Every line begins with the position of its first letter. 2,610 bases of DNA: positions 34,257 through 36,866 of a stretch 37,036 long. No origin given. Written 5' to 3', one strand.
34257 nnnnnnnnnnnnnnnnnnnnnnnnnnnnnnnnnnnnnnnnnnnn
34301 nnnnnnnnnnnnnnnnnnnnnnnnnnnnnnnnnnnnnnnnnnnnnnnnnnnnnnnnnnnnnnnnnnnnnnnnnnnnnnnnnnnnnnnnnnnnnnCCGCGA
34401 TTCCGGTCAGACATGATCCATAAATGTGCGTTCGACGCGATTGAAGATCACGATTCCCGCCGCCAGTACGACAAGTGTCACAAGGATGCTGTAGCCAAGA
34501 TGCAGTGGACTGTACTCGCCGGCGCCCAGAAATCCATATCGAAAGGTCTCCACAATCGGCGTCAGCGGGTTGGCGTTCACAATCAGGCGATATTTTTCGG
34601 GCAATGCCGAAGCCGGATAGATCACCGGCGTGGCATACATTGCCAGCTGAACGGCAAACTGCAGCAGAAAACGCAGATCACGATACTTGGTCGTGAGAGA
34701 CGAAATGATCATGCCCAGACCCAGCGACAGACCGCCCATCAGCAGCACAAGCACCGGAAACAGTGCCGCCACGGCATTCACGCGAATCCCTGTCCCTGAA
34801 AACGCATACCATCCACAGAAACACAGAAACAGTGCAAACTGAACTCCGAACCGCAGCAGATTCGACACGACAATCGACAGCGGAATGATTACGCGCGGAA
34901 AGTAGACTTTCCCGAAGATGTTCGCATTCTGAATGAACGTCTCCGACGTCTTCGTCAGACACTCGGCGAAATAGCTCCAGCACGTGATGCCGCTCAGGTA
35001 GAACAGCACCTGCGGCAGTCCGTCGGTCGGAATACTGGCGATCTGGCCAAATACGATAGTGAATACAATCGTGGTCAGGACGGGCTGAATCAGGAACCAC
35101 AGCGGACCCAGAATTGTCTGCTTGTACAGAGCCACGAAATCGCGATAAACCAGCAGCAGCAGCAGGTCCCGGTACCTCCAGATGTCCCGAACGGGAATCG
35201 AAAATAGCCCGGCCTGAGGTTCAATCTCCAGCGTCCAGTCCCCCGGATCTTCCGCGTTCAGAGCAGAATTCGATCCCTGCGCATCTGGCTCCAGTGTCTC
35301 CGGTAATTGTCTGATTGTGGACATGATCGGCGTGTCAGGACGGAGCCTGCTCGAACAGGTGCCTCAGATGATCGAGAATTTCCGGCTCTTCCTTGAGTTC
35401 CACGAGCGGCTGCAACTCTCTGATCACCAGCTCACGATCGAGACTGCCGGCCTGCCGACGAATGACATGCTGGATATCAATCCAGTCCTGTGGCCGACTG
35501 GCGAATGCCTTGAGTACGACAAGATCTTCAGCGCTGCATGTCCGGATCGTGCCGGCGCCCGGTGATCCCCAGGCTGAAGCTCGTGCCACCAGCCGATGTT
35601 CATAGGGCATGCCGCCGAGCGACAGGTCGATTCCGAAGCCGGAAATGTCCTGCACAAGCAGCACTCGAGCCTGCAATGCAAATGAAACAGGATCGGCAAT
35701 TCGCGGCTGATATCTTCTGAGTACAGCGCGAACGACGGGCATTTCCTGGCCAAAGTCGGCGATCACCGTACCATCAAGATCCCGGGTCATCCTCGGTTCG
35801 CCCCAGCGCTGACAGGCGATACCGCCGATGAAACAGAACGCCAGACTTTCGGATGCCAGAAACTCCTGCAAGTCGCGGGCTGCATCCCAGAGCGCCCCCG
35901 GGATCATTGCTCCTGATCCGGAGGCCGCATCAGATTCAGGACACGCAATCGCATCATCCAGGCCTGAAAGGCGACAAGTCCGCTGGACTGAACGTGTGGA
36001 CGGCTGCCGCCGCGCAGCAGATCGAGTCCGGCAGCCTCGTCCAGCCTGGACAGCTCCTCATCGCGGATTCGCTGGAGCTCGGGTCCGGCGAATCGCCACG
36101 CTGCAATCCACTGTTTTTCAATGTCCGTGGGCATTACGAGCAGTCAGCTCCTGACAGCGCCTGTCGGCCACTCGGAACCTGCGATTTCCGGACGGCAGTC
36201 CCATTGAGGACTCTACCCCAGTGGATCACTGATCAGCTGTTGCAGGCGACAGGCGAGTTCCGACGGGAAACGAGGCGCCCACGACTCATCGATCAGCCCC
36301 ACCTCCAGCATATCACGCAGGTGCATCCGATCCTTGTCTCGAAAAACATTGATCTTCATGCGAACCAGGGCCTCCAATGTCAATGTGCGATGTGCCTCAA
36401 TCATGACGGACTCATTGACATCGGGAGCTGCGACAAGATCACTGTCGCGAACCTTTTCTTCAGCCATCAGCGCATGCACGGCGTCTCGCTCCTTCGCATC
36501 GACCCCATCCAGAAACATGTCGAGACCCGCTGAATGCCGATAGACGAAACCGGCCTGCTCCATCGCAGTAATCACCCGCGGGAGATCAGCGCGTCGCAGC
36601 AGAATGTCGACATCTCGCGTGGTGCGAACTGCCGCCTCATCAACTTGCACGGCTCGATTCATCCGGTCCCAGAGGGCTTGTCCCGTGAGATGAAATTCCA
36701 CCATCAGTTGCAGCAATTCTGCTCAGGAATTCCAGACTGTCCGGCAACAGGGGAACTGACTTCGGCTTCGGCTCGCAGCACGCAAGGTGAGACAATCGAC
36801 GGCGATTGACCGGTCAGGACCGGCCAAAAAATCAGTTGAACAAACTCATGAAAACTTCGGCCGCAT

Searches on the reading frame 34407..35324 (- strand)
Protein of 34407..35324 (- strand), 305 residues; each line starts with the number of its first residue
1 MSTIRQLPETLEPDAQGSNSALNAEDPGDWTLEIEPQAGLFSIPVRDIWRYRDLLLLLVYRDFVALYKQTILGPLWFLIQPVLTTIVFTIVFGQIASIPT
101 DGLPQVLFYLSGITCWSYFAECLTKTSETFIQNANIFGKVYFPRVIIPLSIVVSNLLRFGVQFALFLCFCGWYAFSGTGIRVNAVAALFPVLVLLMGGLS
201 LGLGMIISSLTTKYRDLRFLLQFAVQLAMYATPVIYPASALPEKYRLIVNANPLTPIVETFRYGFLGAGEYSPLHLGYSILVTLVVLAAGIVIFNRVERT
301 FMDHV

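Call 3: search_protein_families(library=pfam, proteins=[window:34407-35324:-], max_evalue=1)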
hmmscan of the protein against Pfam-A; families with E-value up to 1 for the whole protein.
window:34407-35324:- (305 aa): 2 families
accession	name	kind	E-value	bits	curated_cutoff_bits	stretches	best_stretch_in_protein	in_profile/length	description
PF01061.29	ABC2_membrane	-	2.1e-18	67.1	26.9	1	55-265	3-210/211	ABC-2 type transporter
PF12698.13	ABC2_membrane_3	-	8.3e-06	25.6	31.6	1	148-291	203-346/347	ABC-2 family transporter protein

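Call 4: search_protein_families(library=ncbifam, proteins=[window:34407-35324:-], max_evalue=1)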
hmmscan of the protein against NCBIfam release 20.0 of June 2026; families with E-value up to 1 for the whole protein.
window:34407-35324:- (305 aa): 5 families
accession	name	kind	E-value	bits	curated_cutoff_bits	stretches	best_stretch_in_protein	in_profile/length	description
NF050109.1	galactan_ABC_perm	equivalog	8.9e-20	71.3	380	1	46-294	15-261/272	galactan export ABC transporter permease subunit Wzm/RfbD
NF050053.1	CapPschTportKpsM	equivalog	2.7e-13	50.5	300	1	58-294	8-247/257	capsule polysaccharide transporter KpsM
TIGR01247.1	drrB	subfamily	2.8e-07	30.5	223.05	1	194-294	134-234/236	daunorubicin resistance ABC transporter membrane protein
NF011648.0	PRK15066.1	subfamily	1e-06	28.5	225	1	78-289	29-242/257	ABC transporter permease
TIGR00668.1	apaH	equivalog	0.2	11.1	222.85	1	76-134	210-268/279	bis(5'-nucleosyl)-tetraphosphatase (symmetrical) ApaH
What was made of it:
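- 34407..35324 (-): wzm, the ABC-2 permease of the glycan exporter; its stop lies 12 nt before the X start. Best NCBIfam hits are Wzm/RfbD and KpsM (calls 3, 4).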

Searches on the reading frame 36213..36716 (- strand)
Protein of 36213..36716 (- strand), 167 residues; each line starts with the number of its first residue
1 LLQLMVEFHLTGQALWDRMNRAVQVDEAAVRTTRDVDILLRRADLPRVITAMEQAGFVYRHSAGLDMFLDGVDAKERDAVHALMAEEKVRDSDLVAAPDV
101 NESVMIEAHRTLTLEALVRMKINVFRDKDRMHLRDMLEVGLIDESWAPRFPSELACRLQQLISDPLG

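Call 9: search_protein_families(library=ncbifam, proteins=[window:36213-36716:-], max_evalue=0.001)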
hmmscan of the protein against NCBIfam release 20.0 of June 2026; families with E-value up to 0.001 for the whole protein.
window:36213-36716:- (167 aa): 0 families

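Call 49: search_protein_families(library=pfam, proteins=[window:36213-36716:-], max_evalue=0.001)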
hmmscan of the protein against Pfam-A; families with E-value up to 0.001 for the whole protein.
window:36213-36716:- (167 aa): 1 family
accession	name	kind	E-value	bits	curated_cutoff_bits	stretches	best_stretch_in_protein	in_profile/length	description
PF14907.12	NTP_transf_5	-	1.7e-06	28.2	31.2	1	26-115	87-148/249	Uncharacterised nucleotidyltransferase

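Call 89: search_protein_families(library=padloc, proteins=[window:36213-36716:-], max_evalue=0.01)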
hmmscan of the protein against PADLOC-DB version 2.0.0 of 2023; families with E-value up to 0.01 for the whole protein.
window:36213-36716:- (167 aa): 2 families
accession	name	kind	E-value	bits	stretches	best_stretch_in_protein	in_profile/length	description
PDLC02328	AbiEii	-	0.00012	20.1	1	96-165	97-163/203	AbiEii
PDLC02307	AbiEii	-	0.0044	14.8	1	99-164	103-166/219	AbiEii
